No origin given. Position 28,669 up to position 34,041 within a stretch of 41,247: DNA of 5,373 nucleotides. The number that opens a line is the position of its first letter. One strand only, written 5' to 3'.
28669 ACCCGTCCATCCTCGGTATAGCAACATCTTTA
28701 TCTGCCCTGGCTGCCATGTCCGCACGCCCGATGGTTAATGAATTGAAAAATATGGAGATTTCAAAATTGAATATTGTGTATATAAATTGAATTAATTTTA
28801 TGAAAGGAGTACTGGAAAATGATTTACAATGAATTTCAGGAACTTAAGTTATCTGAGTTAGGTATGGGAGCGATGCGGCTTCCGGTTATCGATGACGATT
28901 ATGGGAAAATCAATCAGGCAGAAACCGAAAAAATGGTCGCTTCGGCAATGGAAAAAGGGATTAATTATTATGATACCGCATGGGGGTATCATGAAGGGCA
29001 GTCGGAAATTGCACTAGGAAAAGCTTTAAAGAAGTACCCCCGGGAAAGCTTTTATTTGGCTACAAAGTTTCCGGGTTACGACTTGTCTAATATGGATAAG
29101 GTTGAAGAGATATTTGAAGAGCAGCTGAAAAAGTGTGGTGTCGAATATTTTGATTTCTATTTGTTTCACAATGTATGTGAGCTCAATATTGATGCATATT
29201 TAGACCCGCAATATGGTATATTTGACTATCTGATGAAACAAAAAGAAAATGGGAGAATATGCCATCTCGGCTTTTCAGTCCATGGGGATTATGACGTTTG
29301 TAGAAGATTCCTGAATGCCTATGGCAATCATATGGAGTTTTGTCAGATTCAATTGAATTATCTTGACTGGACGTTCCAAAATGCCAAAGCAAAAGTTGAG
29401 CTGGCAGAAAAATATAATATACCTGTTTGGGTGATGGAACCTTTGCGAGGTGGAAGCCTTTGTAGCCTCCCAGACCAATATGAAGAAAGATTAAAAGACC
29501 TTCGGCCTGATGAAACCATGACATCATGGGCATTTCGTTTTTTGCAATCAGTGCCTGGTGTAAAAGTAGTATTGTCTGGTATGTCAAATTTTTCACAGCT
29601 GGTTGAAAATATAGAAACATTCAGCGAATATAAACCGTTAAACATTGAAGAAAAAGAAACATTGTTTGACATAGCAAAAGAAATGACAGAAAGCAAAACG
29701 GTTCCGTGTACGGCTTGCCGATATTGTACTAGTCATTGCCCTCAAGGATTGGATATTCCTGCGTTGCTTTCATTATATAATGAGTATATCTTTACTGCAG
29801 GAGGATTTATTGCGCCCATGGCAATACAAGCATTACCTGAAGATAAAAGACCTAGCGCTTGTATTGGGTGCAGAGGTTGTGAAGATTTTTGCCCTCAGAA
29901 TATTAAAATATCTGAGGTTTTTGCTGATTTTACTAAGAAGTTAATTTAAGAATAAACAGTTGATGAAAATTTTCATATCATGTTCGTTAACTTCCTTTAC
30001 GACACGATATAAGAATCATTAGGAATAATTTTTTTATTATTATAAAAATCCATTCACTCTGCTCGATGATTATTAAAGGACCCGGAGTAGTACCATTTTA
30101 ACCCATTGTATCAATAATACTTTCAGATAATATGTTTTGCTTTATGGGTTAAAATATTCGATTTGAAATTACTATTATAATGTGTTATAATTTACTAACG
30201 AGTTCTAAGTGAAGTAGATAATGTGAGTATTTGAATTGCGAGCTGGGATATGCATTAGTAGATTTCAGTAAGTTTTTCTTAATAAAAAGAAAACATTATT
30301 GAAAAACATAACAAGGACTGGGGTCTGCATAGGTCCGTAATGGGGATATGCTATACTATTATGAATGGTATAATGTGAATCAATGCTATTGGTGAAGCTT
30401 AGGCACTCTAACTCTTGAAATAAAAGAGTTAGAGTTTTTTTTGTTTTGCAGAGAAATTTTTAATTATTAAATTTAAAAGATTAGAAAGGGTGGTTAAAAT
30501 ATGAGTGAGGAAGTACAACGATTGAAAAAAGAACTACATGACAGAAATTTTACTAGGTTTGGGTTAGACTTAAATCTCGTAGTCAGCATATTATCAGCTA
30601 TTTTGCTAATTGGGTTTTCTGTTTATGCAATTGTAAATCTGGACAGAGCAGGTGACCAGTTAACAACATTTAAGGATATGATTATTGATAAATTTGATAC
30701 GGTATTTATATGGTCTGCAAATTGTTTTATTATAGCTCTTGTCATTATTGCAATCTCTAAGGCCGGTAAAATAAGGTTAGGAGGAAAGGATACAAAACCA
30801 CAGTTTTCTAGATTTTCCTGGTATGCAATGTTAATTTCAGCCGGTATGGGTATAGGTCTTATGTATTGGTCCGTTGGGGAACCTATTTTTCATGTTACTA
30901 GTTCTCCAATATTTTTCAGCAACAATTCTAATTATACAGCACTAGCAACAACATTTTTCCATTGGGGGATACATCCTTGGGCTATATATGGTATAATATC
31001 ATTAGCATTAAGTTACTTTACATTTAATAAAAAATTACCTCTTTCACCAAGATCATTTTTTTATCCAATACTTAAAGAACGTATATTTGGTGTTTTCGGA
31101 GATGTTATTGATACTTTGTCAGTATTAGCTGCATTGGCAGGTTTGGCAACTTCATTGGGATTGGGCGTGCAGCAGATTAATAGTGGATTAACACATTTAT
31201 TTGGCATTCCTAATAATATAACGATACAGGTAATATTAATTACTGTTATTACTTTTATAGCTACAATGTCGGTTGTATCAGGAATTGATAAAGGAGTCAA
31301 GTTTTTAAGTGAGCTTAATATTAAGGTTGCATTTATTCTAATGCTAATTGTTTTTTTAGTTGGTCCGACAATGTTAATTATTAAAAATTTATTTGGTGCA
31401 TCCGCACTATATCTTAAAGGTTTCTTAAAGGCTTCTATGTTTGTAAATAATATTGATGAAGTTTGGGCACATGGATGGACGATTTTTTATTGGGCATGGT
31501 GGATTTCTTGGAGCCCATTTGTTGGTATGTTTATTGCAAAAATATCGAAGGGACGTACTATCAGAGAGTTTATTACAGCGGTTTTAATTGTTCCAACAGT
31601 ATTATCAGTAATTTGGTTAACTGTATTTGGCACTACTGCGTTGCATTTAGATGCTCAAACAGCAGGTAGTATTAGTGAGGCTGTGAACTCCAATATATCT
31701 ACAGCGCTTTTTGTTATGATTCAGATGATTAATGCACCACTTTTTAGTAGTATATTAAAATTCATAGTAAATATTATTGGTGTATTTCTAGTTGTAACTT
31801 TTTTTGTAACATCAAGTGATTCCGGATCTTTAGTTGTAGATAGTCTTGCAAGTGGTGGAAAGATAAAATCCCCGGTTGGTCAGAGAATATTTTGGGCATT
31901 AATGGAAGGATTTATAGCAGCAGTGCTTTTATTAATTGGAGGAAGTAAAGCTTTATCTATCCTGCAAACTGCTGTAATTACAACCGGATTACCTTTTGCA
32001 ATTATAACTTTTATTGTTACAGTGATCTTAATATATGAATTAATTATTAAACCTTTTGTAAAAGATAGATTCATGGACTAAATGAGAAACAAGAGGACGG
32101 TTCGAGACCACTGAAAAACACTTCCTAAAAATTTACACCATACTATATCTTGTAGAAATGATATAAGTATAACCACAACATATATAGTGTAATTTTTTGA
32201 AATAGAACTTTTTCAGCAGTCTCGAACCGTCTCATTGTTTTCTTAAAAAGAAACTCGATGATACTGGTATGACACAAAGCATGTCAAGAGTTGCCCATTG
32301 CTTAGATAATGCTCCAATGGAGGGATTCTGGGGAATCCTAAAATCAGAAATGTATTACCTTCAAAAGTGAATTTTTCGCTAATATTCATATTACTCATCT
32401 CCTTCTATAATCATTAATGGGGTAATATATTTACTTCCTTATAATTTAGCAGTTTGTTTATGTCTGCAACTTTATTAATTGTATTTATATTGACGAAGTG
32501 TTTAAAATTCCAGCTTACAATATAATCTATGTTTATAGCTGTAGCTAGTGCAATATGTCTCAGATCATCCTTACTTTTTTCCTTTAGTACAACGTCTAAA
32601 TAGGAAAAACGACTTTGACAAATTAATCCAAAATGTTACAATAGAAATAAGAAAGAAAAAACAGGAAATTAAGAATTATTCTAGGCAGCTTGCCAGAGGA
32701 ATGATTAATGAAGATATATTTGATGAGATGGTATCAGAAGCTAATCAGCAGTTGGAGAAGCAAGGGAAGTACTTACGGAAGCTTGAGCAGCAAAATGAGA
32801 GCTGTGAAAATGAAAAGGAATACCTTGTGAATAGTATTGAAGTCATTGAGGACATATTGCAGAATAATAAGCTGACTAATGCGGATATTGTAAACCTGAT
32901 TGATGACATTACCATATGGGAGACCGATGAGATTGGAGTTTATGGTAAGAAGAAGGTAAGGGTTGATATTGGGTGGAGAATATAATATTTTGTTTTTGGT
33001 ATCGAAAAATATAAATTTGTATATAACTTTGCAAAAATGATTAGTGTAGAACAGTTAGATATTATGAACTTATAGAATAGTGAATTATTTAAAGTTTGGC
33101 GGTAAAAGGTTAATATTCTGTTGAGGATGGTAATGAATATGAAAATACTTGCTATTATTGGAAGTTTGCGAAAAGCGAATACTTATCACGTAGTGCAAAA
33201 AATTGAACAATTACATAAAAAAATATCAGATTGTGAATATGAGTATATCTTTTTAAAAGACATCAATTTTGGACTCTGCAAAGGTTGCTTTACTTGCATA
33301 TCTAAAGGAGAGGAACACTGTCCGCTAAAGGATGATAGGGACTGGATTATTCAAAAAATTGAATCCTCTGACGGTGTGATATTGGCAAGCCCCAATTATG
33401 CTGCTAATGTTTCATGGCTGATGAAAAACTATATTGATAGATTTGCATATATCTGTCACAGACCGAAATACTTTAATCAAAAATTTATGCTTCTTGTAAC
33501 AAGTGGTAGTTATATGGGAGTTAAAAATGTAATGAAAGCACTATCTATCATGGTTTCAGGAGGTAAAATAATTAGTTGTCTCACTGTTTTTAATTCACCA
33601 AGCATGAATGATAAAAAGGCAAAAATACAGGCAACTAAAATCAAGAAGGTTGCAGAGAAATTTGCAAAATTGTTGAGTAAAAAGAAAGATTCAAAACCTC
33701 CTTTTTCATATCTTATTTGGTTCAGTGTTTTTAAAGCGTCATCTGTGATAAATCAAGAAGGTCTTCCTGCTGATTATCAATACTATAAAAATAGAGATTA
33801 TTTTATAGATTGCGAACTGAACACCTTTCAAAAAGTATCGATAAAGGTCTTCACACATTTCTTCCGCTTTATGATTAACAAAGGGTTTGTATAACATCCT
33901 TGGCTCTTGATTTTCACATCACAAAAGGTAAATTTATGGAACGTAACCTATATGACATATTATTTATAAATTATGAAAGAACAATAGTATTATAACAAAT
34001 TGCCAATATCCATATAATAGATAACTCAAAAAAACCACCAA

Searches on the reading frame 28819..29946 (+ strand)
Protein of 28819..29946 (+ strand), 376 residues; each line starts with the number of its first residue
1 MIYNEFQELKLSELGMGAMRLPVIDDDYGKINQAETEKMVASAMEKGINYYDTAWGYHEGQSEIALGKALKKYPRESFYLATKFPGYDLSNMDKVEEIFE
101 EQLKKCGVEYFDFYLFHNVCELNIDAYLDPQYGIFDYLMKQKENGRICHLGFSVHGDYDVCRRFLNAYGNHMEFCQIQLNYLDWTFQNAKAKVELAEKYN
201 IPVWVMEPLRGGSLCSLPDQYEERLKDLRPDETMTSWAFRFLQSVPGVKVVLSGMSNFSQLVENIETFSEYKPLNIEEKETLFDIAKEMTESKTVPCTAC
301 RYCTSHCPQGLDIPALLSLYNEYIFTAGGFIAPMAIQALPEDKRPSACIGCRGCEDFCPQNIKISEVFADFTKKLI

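Call 8: search_protein_families(library=pfam, proteins=[window:28819-29946:+], max_evalue=0.01)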
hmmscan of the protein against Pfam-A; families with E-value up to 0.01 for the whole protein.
window:28819-29946:+ (376 aa): 14 families
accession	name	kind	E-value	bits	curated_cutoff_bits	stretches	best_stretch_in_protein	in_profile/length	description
PF00248.27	Aldo_ket_red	-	6.6e-33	114.5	24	1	13-279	1-283/291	Aldo/keto reductase family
PF13187.11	Fer4_9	-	7.2e-09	36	27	1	297-361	2-50/52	4Fe-4S dicluster domain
PF13183.11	Fer4_8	-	5.5e-07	30.5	27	1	296-362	4-68/68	4Fe-4S dicluster domain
PF12838.12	Fer4_7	-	4.6e-06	27.4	27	0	348-361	2-15/52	4Fe-4S dicluster domain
PF13237.11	Fer4_10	-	9.9e-06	25.8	25.5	1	296-359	8-53/53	4Fe-4S dicluster domain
PF13534.11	Fer4_17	-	3e-05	24.9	22.2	1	297-362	2-60/61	4Fe-4S dicluster domain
PF13746.11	Fer4_18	-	4.2e-05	24.1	27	0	287-314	51-78/114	4Fe-4S dicluster domain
PF00037.32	Fer4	-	6.5e-05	23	21.1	1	345-361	5-21/24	4Fe-4S binding domain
PF14697.11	Fer4_21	-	0.00063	20.3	35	0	286-308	30-52/59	4Fe-4S dicluster domain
PF13484.11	Fer4_16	-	0.00085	20.5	30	0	346-361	51-66/66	4Fe-4S double cluster binding domain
PF12837.12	Fer4_6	-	0.0011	19.2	25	0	345-359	6-20/24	4Fe-4S binding domain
PF12797.12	Fer4_2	-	0.0025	18.1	24.5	0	346-359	8-21/22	4Fe-4S binding domain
PF17179.9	Fer4_22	-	0.0047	18.2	27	0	340-362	73-95/95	4Fe-4S dicluster domain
PF12800.12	Fer4_4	-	0.0077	17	24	1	345-360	1-16/17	4Fe-4S binding domain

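Call 9: search_protein_families(library=padloc, proteins=[window:28819-29946:+], max_evalue=0.01)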
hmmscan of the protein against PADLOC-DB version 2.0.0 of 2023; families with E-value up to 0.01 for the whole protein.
window:28819-29946:+ (376 aa): 0 families

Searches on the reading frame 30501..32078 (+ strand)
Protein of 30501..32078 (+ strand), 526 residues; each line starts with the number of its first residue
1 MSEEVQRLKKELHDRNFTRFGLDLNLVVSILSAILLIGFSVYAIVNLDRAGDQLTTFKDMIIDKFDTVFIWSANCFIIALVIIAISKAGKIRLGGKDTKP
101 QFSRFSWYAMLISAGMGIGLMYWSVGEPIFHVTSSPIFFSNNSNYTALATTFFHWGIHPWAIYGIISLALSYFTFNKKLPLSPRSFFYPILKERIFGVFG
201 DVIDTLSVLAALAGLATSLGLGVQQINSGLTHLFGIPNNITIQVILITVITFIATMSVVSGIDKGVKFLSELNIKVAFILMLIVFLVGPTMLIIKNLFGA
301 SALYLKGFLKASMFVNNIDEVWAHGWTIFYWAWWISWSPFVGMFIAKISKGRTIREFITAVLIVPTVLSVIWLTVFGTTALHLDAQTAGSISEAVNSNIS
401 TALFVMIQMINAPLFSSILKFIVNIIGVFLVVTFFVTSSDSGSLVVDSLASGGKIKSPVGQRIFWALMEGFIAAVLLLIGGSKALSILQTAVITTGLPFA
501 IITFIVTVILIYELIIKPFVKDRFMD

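Call 8: search_protein_families(library=pfam, proteins=[window:30501-32078:+], max_evalue=0.01)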
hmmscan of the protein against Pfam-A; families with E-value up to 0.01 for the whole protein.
window:30501-32078:+ (526 aa): 1 family
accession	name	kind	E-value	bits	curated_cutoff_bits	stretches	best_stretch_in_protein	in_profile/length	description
PF02028.23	BCCT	-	1.6e-165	551.7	27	1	28-513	1-481/485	BCCT, betaine/carnitine/choline family transporter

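Call 9: search_protein_families(library=padloc, proteins=[window:30501-32078:+], max_evalue=0.01)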
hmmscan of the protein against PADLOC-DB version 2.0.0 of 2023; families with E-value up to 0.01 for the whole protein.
window:30501-32078:+ (526 aa): 0 families

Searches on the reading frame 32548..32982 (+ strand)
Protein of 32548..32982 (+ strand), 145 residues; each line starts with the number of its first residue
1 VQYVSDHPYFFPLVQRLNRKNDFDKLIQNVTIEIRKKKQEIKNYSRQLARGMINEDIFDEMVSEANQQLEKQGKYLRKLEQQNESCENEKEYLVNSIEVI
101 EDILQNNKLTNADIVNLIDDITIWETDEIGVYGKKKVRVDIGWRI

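Call 8: search_protein_families(library=pfam, proteins=[window:32548-32982:+], max_evalue=0.01)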
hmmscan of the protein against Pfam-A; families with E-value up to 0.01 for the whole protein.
window:32548-32982:+ (145 aa): 0 families

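Call 9: search_protein_families(library=padloc, proteins=[window:32548-32982:+], max_evalue=0.01)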
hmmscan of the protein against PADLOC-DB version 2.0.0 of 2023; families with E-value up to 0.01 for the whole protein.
window:32548-32982:+ (145 aa): 2 families
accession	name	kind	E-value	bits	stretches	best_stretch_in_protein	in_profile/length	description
PDLC04886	PDC-S06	-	0.001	16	1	20-122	361-461/727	-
PDLC01115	Csm5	-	0.009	13.8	0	18-108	102-189/233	Csm5gr7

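Call 10: search_protein_families(library=ncbifam, proteins=[window:32548-32982:+], max_evalue=0.001)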
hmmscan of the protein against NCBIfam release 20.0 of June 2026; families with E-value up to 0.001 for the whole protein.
window:32548-32982:+ (145 aa): 0 families

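Call 59: search_protein_families(library=pfam, proteins=[window:32548-32982:+], max_evalue=0.1)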
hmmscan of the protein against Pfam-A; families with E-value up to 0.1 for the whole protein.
window:32548-32982:+ (145 aa): 5 families
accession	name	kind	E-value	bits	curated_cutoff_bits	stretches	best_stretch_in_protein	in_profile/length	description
PF14287.11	DUF4368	-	0.011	16.4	25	1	85-144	4-61/67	Domain of unknown function (DUF4368)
PF19821.5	Phage_capsid_2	-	0.012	15.3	25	1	78-117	162-201/293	Phage capsid protein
PF17452.7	YnfE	-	0.013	16.2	25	1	33-64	28-59/78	Uncharacterized YnfE-like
PF23179.1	bHLH_INO2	-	0.035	14.7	23.4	1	15-71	18-70/74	INO2 bHLH domain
PF10186.14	ATG14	-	0.066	12.7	33.2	1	19-89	77-148/347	Vacuolar sorting 38 and autophagy-related subunit 14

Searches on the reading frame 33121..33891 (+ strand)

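Call 8: search_protein_families(library=pfam, proteins=[window:33121-33891:+], max_evalue=0.01)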
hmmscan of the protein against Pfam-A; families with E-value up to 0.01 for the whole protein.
window:33121-33891:+ (257 aa): 2 families
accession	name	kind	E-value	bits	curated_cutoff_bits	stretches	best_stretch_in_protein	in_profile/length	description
PF03358.20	FMN_red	-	9.1e-24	84.2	24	1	7-147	1-134/152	NADPH-dependent FMN reductase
PF02525.22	Flavodoxin_2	-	3.7e-08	33.7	27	1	7-130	1-136/198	Flavodoxin-like fold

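Call 9: search_protein_families(library=padloc, proteins=[window:33121-33891:+], max_evalue=0.01)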
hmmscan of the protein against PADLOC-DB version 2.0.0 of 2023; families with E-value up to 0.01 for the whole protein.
window:33121-33891:+ (257 aa): 0 families

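Call 10: search_protein_families(library=ncbifam, proteins=[window:33121-33891:+], max_evalue=0.001)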
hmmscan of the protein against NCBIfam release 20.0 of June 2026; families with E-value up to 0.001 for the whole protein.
window:33121-33891:+ (257 aa): 1 family
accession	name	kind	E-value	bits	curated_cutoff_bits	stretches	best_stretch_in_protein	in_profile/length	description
TIGR03566.1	FMN_reduc_MsuE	equivalog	0.00029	20.7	212.5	1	8-108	1-94/174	FMN reductase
